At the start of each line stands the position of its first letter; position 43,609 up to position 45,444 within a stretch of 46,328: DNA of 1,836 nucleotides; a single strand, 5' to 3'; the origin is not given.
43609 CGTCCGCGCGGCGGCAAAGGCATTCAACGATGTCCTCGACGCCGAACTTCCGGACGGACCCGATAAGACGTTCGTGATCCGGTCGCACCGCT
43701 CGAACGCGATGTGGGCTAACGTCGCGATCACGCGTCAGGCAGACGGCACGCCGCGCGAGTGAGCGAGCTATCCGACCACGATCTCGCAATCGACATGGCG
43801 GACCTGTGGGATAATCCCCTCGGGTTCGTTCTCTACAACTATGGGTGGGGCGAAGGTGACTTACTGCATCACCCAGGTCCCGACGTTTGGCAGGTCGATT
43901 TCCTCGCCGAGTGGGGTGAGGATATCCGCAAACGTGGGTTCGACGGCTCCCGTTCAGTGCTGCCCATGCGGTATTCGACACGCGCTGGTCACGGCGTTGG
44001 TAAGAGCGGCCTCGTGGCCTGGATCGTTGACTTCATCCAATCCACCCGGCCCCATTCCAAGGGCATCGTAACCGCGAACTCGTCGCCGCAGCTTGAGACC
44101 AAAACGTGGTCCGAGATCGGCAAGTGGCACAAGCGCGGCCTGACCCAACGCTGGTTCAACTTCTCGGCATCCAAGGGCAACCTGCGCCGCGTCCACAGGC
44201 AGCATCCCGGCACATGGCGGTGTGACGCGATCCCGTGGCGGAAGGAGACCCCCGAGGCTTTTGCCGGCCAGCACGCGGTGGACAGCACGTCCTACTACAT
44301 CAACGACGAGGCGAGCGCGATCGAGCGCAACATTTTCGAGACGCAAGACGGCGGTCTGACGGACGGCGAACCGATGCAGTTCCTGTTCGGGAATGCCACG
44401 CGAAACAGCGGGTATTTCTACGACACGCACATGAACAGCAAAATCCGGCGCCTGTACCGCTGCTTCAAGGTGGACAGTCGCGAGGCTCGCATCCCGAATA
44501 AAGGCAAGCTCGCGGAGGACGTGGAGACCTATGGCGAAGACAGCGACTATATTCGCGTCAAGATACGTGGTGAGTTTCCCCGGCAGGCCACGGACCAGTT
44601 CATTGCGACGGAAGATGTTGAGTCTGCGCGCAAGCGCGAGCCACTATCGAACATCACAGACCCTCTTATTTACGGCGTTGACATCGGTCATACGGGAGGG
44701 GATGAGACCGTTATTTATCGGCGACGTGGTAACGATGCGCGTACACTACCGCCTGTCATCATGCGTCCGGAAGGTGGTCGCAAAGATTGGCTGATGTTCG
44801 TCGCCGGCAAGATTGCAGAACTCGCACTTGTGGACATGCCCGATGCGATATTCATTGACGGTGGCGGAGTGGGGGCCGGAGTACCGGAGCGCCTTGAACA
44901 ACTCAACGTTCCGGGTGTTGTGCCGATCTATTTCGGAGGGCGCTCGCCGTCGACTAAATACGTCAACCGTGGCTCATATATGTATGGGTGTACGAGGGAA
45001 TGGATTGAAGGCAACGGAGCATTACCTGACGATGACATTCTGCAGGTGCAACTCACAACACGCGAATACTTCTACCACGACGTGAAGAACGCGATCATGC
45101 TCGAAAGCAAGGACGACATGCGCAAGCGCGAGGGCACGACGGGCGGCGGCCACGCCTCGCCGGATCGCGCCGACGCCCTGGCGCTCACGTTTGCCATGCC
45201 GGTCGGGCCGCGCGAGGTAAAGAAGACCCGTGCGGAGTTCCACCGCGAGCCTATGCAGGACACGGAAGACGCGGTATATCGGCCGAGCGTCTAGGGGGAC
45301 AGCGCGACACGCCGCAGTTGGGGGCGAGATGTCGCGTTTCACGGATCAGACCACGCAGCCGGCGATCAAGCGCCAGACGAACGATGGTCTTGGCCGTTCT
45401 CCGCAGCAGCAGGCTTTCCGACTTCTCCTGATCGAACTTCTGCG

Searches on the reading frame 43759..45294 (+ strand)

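Call 104: search_protein_families(library=phrogs, proteins=[window:43759-45294:+], max_evalue=0.00001)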
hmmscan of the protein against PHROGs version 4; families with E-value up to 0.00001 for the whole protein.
window:43759-45294:+ (511 aa): 2 families
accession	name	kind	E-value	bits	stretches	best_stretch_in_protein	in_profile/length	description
phrog_5902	-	unknown function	1.5e-46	160.3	1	26-320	20-303/359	-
phrog_2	-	head and packaging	1e-26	95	1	34-488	260-597/807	terminase large subunit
